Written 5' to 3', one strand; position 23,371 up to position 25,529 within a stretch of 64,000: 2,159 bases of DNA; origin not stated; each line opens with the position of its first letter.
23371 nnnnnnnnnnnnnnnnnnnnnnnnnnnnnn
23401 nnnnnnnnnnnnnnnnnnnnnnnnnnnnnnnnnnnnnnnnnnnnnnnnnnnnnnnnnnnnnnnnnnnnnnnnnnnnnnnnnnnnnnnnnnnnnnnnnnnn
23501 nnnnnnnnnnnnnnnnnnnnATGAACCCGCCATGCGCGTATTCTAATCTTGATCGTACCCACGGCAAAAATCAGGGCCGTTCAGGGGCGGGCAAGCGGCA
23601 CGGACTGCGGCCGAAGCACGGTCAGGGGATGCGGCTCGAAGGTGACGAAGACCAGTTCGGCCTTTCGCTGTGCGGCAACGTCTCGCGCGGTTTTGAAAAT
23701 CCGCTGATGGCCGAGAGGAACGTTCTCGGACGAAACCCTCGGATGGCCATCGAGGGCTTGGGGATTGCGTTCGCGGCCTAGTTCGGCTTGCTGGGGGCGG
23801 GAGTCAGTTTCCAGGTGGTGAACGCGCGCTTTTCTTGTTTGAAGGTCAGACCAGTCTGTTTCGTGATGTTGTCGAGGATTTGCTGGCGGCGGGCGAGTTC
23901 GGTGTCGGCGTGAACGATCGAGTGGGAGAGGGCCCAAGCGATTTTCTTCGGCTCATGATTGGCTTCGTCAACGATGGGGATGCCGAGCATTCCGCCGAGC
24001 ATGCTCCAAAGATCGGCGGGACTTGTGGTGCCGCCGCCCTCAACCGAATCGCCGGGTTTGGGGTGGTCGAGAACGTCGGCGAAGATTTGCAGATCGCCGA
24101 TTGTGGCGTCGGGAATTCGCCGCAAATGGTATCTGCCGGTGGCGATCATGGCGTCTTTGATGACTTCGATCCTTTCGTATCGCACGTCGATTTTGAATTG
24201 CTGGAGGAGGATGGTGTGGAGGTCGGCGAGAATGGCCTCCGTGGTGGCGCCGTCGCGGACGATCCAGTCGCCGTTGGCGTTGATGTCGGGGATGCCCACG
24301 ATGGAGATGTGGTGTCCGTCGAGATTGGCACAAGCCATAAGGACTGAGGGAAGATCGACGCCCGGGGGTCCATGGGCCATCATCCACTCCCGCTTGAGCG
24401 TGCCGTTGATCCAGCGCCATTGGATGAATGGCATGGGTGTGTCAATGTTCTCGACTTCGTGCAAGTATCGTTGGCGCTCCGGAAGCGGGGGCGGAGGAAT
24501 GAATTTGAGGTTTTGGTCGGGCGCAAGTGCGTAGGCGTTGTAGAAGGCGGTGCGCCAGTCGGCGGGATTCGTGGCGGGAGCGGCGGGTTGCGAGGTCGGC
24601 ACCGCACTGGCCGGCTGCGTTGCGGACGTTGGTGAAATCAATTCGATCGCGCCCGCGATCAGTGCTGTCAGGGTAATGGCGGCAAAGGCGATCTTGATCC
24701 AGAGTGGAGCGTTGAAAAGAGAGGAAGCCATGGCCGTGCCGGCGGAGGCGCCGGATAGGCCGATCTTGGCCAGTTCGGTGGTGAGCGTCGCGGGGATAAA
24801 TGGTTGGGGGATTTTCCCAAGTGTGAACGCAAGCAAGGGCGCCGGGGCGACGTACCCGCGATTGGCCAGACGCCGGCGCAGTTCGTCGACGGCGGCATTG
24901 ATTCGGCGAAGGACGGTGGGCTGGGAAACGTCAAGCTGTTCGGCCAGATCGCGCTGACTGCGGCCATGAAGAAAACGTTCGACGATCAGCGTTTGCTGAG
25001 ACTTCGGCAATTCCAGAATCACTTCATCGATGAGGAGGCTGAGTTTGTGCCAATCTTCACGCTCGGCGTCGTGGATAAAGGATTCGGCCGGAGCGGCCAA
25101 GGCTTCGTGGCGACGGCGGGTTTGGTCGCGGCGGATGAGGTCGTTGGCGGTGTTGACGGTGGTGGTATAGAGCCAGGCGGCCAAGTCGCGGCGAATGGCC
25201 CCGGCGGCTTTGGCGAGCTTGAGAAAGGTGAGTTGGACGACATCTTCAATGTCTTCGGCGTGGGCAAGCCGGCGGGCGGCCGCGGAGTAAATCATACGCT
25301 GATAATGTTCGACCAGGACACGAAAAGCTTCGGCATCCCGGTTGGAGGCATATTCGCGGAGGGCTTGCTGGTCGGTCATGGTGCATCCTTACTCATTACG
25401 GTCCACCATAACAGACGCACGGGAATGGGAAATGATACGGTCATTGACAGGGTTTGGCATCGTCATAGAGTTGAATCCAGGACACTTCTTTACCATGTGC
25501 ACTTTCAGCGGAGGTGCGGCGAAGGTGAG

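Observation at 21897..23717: ribF is split by a 1.58-kb insert flanked by perfect 123-bp direct repeats of its own 5' coding region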

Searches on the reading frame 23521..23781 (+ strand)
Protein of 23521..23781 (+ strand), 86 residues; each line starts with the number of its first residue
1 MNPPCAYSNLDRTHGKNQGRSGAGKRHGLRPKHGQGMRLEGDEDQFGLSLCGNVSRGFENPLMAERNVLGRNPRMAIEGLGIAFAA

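Call 20: find_encoding_contigs(protein=window:23521-23781:+, flank=3000, max_places=6)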
Protein window:23521-23781:+ (86 aa): no gene with exactly this product is on record in the collection.

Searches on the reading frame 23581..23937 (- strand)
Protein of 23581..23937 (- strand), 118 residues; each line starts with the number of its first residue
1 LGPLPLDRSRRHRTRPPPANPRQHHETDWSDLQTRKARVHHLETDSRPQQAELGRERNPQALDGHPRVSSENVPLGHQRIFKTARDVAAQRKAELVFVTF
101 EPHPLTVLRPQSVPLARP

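Call 6: search_protein_families(library=pfam, proteins=[window:23581-23937:-], max_evalue=0.01)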
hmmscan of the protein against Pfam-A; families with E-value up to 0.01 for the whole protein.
window:23581-23937:- (118 aa): 1 family
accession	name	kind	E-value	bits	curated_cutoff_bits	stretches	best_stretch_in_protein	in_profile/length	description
PF06574.18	FAD_syn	-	8.1e-08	32.7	27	1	75-114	20-59/158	FAD synthetase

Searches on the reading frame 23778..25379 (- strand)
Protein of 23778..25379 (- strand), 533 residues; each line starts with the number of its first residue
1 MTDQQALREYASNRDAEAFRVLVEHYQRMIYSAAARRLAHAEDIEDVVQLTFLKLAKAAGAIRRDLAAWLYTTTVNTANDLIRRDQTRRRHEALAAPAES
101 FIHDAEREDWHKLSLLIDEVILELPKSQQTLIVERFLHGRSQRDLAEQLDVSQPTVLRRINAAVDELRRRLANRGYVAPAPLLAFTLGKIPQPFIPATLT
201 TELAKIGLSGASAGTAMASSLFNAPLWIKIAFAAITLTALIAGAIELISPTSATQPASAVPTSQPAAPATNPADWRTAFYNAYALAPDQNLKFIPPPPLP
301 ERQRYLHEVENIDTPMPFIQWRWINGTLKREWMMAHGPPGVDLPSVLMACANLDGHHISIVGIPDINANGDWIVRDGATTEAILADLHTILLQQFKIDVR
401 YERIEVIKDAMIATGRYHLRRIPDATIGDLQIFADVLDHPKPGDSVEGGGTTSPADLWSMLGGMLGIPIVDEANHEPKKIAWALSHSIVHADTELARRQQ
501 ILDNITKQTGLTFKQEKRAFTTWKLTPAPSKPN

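Call 6: search_protein_families(library=pfam, proteins=[window:23778-25379:-], max_evalue=0.01)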
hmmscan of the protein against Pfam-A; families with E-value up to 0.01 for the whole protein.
window:23778-25379:- (533 aa): 9 families
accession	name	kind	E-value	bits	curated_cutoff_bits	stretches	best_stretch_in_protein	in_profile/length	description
PF04542.20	Sigma70_r2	-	1.3e-12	47.7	24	1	22-86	1-69/71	Sigma-70 region 2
PF08281.18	Sigma70_r4_2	-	2.5e-07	30.7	25.7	1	116-163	3-50/54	Sigma-70, region 4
PF04545.22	Sigma70_r4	-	3.9e-07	29.9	24.1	1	122-168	3-49/50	Sigma-70, region 4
PF13613.12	HTH_Tnp_4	-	6e-05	23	27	1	134-171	14-51/53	Helix-turn-helix of DDE superfamily endonuclease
PF13412.12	HTH_24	-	0.00013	21.9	21.9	1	141-165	19-43/48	Winged helix-turn-helix DNA-binding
PF13404.12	HTH_AsnC-type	-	0.00091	19.4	27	1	140-161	18-39/42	AsnC-type helix-turn-helix domain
PF13542.12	HTH_Tnp_ISL3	-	0.0035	17.2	27.4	1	131-164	19-51/51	Helix-turn-helix domain of transposase family ISL3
PF06530.18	Phage_antitermQ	-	0.0042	17.4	26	0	115-166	51-105/118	Phage antitermination protein Q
PF07638.17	Sigma70_ECF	-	0.0083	16.5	21.1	0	15-170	15-182/185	ECF sigma factor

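Call 37: search_protein_families(library=ncbifam, proteins=[window:23778-25379:-], max_evalue=0.01)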
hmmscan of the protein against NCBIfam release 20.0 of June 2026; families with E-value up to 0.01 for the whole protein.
window:23778-25379:- (533 aa): 71 families (the best 25 are shown)
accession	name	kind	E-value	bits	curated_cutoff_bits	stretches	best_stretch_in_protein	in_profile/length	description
TIGR02937.1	sigma70-ECF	superfamily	3.3e-23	82.1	42.9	1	17-171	1-165/165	sigma-70 family RNA polymerase sigma factor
TIGR02985.1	Sig70_bacteroi1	subfamily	2.7e-19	69.9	126.4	1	17-171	1-162/162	RNA polymerase sigma-70 factor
NF007225.0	PRK09643.1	equivalog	8.1e-16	58.3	190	1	2-172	13-183/204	RNA polymerase sigma factor SigM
NF009171.0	PRK12518.1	equivalog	4.8e-15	55.9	208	1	6-175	16-188/191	RNA polymerase sigma factor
NF007215.0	PRK09637.1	equivalog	1.3e-14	54.6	212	1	23-172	7-155/181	RNA polymerase sigma factor SigZ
NF009166.1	PRK12513.1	equivalog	1.7e-14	54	206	1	2-174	8-189/193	RNA polymerase sigma factor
TIGR02959.1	SigZ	equivalog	3.9e-14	52.8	168.65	1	30-173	8-150/170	RNA polymerase sigma factor SigZ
TIGR02939.1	RpoE_Sigma70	equivalog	2e-13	50.8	236.15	1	7-172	10-187/190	RNA polymerase sigma factor RpoE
TIGR02983.1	SigE-fam_strep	subfamily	2.4e-13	50.3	141.55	1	15-173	4-160/162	SigE family RNA polymerase sigma factor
NF009178.0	PRK12526.1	equivalog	6.6e-13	48.7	301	1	5-173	31-208/211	RNA polymerase sigma factor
NF008890.0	PRK11924.1-3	equivalog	3e-12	46.3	284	1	6-172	28-202/205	RNA polymerase sigma factor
NF009195.0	PRK12543.1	subfamily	1.4e-11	44.3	197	1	11-172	14-179/192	RNA polymerase sigma factor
NF058625.1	sigma_PG0214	equivalog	2e-11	43.9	130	1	16-172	3-162/170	GFO_1088 family ECF-type sigma factor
NF009190.0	PRK12538.1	equivalog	2.2e-11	43.9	303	1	3-170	50-218/233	RNA polymerase sigma factor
NF007223.0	PRK09641.1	equivalog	3e-11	43.5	209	1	13-173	14-186/187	RNA polymerase sigma factor SigW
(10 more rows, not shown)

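Call 54: find_encoding_contigs(protein=window:23778-25379:-, flank=3500, max_places=10)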
Protein window:23778-25379:- (533 aa): 18 contigs read that carry it; 10 places shown.
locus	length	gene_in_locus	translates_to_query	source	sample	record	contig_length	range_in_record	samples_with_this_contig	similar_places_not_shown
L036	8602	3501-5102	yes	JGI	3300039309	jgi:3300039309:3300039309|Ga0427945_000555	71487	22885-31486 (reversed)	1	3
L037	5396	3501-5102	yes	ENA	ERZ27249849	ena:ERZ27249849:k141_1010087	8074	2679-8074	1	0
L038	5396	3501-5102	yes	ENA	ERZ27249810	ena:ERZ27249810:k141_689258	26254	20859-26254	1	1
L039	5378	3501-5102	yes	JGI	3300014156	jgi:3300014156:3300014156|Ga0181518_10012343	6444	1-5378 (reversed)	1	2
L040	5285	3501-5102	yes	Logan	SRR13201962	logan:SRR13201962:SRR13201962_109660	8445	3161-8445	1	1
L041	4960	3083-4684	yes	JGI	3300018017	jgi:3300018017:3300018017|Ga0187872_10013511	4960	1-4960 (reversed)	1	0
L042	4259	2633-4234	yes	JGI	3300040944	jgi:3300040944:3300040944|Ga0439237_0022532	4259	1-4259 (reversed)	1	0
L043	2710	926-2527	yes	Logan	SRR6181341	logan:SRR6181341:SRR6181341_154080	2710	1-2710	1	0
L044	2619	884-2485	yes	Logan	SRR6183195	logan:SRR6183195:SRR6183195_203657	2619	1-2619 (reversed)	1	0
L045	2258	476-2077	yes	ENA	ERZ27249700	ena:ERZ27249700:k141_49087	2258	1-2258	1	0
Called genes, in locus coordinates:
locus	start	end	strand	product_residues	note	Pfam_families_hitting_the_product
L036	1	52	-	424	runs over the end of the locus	PF28597:T2SSF_N, PF00482:T2SSF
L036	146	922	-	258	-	PF01738:DLH, PF00326:Peptidase_S9 (faint), PF08840:BAAT_C (faint)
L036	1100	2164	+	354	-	PF10129:OpgC_C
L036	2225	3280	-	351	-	PF10086:YhfC (faint)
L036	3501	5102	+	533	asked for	PF04542:Sigma70_r2, PF08281:Sigma70_r4_2 (weak), PF04545:Sigma70_r4 (weak)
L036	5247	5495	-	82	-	-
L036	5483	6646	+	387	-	-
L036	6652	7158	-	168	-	-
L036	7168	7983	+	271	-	PF06574:FAD_syn, PF01687:Flavokinase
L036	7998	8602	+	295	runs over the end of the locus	-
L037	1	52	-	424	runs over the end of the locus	PF28597:T2SSF_N, PF00482:T2SSF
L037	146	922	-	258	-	PF01738:DLH, PF00326:Peptidase_S9 (faint), PF08840:BAAT_C (faint)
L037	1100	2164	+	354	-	PF10129:OpgC_C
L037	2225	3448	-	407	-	-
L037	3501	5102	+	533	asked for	PF04542:Sigma70_r2, PF08281:Sigma70_r4_2 (weak), PF04545:Sigma70_r4 (weak)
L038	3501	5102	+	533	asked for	PF04542:Sigma70_r2, PF08281:Sigma70_r4_2 (weak), PF04545:Sigma70_r4 (weak)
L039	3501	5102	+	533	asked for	PF04542:Sigma70_r2, PF08281:Sigma70_r4_2 (weak), PF04545:Sigma70_r4 (weak)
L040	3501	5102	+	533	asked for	PF04542:Sigma70_r2, PF08281:Sigma70_r4_2 (weak), PF04545:Sigma70_r4 (weak)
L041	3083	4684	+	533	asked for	PF04542:Sigma70_r2, PF08281:Sigma70_r4_2 (weak), PF04545:Sigma70_r4 (weak)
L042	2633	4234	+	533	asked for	PF04542:Sigma70_r2, PF08281:Sigma70_r4_2 (weak), PF04545:Sigma70_r4 (weak)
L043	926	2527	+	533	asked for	PF04542:Sigma70_r2, PF08281:Sigma70_r4_2 (weak), PF04545:Sigma70_r4 (weak)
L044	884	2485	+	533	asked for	PF04542:Sigma70_r2, PF08281:Sigma70_r4_2 (weak), PF04545:Sigma70_r4 (weak)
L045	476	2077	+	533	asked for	PF04542:Sigma70_r2, PF08281:Sigma70_r4_2 (weak), PF04545:Sigma70_r4 (weak)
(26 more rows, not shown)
